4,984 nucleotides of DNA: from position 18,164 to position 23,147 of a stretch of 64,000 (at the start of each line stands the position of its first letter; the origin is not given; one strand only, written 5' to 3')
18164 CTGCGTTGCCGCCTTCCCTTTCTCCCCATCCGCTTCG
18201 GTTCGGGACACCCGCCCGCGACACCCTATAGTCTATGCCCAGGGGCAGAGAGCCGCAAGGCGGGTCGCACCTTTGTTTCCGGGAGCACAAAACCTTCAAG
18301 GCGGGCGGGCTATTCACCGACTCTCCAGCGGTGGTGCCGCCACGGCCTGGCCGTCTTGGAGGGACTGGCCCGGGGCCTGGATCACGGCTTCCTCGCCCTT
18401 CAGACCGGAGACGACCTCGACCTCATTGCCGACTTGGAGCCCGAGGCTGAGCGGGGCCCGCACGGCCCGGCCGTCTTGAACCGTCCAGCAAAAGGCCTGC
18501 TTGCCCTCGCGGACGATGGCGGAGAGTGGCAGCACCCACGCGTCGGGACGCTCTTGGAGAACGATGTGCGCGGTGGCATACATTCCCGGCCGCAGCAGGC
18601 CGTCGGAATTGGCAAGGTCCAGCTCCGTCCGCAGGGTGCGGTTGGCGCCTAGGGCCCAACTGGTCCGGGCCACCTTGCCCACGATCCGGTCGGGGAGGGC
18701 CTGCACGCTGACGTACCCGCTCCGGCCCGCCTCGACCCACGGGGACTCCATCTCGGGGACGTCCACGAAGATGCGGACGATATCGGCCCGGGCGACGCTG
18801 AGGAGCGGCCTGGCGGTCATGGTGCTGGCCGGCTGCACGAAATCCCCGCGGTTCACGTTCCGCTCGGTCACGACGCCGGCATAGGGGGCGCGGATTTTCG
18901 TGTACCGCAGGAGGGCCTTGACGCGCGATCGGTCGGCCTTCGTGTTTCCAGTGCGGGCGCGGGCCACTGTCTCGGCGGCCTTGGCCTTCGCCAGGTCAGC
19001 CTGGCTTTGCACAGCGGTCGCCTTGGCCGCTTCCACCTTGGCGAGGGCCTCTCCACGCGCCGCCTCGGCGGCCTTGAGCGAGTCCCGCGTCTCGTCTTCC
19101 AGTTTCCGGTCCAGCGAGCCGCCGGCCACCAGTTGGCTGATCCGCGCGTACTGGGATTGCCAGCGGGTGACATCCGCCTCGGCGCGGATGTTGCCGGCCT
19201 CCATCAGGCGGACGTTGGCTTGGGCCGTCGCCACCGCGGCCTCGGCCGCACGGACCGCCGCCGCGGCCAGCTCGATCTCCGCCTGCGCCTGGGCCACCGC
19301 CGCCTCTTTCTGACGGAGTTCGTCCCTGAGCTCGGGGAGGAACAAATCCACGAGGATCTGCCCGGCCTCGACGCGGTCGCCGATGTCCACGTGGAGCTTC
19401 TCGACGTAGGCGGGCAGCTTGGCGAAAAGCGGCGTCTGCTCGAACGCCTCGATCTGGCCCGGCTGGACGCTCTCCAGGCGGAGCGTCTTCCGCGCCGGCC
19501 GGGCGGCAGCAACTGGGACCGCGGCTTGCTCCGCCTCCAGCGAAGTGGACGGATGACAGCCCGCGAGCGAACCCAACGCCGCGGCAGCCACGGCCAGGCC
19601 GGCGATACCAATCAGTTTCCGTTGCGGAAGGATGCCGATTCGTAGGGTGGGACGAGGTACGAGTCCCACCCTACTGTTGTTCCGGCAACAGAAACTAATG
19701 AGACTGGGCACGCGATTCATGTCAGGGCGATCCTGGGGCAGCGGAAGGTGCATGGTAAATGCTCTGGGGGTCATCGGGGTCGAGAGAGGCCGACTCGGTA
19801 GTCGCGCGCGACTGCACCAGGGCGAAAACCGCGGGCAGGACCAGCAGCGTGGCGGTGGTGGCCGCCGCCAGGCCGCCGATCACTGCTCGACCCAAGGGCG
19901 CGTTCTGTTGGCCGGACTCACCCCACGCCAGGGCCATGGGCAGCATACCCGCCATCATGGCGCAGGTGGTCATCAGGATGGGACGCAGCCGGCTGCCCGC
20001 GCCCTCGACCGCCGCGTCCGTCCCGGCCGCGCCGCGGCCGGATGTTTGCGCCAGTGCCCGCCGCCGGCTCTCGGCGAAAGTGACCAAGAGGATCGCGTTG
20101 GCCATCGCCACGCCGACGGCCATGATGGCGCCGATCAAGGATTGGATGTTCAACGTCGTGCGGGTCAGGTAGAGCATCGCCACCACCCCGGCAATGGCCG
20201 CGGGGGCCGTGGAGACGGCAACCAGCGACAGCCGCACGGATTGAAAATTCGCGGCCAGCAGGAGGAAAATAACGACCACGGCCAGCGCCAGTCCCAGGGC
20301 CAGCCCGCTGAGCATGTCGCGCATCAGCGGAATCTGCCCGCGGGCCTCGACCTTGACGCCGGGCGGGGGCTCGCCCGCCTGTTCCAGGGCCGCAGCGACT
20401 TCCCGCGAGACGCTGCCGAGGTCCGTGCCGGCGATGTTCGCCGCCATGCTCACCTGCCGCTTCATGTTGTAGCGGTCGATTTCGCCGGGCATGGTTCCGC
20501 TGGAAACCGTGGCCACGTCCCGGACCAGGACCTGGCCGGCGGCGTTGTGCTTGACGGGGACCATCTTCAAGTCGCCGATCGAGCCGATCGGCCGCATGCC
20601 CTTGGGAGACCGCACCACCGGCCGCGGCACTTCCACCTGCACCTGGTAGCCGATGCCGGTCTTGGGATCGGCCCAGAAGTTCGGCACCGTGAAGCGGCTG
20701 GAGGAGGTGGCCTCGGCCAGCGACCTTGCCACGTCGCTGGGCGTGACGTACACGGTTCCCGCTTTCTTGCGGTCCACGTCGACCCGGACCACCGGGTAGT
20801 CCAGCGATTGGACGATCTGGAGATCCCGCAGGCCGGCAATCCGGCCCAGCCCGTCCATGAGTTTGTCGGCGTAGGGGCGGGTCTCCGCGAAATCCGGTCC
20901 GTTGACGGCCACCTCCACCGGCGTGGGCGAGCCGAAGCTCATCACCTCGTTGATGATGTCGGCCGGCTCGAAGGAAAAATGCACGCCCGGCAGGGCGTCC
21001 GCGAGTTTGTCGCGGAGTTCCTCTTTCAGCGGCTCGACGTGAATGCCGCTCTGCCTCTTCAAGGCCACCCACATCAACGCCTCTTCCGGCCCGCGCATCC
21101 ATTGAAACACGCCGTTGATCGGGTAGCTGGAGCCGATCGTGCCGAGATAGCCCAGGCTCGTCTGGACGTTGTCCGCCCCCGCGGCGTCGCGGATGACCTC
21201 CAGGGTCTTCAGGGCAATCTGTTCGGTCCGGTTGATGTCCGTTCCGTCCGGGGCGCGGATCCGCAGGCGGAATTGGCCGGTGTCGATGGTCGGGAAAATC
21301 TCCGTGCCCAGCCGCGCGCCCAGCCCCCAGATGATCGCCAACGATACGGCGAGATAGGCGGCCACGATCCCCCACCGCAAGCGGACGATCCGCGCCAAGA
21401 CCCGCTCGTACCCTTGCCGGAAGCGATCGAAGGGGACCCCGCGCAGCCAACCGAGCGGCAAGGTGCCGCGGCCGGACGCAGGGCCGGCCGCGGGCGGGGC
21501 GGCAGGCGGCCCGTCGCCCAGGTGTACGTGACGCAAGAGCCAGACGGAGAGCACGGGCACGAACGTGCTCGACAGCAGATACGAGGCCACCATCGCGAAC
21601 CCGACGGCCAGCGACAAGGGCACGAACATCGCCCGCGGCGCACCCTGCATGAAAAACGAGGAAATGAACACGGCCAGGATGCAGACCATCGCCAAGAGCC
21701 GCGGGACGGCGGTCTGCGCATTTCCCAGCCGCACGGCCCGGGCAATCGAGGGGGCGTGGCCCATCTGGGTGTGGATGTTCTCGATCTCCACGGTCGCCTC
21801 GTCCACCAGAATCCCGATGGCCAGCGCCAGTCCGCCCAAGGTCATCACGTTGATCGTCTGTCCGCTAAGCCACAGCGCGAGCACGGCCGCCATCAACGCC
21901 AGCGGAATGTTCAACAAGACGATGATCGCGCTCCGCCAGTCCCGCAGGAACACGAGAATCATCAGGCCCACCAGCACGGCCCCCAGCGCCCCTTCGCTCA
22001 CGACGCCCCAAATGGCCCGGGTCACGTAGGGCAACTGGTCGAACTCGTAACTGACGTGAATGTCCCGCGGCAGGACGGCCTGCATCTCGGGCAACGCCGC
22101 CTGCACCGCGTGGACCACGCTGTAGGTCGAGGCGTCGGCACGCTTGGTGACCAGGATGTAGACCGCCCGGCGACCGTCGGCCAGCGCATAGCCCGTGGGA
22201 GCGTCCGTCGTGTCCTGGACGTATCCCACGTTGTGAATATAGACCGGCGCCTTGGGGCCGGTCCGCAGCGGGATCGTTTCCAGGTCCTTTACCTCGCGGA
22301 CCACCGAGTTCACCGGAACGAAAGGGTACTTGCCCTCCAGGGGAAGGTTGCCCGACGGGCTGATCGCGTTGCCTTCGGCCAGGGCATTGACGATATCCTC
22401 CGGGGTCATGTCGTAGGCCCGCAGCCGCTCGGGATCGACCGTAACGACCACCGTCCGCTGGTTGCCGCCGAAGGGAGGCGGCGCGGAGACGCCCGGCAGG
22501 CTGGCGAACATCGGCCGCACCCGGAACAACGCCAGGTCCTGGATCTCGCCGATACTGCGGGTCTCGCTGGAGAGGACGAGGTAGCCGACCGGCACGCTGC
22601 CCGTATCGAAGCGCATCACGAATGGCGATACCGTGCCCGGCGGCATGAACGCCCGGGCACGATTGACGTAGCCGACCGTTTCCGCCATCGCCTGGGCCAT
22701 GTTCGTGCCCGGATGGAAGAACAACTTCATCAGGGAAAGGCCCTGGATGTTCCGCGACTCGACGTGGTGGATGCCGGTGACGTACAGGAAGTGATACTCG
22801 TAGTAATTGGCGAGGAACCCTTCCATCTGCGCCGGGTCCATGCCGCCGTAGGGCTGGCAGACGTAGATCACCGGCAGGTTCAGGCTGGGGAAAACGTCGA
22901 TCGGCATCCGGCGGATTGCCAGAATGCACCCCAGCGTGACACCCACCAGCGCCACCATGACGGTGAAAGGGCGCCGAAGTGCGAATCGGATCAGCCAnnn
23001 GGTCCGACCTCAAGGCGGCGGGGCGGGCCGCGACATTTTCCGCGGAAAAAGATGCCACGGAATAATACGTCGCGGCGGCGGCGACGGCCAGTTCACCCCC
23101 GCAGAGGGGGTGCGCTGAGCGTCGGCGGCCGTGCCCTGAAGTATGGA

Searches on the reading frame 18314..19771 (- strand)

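Call 73: search_protein_families(library=pfam, proteins=[window:18314-19771:-], max_evalue=0.0001)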
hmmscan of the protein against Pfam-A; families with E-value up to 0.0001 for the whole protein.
window:18314-19771:- (485 aa): 3 families
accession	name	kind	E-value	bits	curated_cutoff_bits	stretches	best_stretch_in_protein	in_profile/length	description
PF16576.10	HlyD_D23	-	8.7e-22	77.9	30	1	282-399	100-214/214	Barrel-sandwich domain of CusB or HlyD membrane-fusion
PF13437.12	HlyD_3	-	2.4e-09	38.3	22.2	1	292-396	1-106/106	HlyD family secretion protein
PF13533.13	Biotin_lipoyl_2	-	1.4e-05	25.3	29.8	0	114-140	2-28/32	Biotin-lipoyl like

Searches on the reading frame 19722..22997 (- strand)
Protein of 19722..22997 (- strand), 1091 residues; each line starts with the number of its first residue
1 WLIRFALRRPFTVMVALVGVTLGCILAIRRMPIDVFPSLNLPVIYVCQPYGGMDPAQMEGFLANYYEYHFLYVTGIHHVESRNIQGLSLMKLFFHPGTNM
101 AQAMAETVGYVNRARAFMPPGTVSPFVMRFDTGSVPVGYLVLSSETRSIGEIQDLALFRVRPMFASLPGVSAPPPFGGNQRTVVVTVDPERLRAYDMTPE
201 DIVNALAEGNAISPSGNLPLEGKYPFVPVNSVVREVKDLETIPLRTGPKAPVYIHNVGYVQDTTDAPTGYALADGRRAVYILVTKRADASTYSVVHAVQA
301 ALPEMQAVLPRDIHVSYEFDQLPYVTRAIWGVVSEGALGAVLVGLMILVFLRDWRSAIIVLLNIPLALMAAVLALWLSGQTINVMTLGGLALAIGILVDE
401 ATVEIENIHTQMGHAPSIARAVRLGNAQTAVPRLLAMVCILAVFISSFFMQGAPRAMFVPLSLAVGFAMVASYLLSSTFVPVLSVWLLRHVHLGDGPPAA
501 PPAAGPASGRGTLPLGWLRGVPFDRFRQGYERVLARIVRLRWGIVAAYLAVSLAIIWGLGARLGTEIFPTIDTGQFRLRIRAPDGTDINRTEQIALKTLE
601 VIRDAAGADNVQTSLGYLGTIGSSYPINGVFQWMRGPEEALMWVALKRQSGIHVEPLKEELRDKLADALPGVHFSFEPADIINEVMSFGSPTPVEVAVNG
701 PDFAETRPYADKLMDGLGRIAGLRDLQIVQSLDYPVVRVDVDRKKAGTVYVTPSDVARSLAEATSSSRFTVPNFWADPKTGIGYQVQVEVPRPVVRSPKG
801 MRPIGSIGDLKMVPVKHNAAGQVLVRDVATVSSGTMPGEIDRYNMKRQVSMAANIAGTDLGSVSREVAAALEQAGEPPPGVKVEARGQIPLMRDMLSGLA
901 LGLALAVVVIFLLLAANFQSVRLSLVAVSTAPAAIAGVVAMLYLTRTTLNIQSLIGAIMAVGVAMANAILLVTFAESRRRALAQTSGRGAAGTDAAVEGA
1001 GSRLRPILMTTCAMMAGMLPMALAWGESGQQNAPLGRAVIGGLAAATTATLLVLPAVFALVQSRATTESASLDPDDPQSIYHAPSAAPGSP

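Call 73: search_protein_families(library=pfam, proteins=[window:19722-22997:-], max_evalue=0.0001)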
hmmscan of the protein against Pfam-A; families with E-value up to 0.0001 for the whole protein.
window:19722-22997:- (1091 aa): 1 family
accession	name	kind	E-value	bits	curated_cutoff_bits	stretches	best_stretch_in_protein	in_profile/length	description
PF00873.25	ACR_tran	-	1.3e-178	596.3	28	1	3-1061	2-1020/1021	AcrB/AcrD/AcrF family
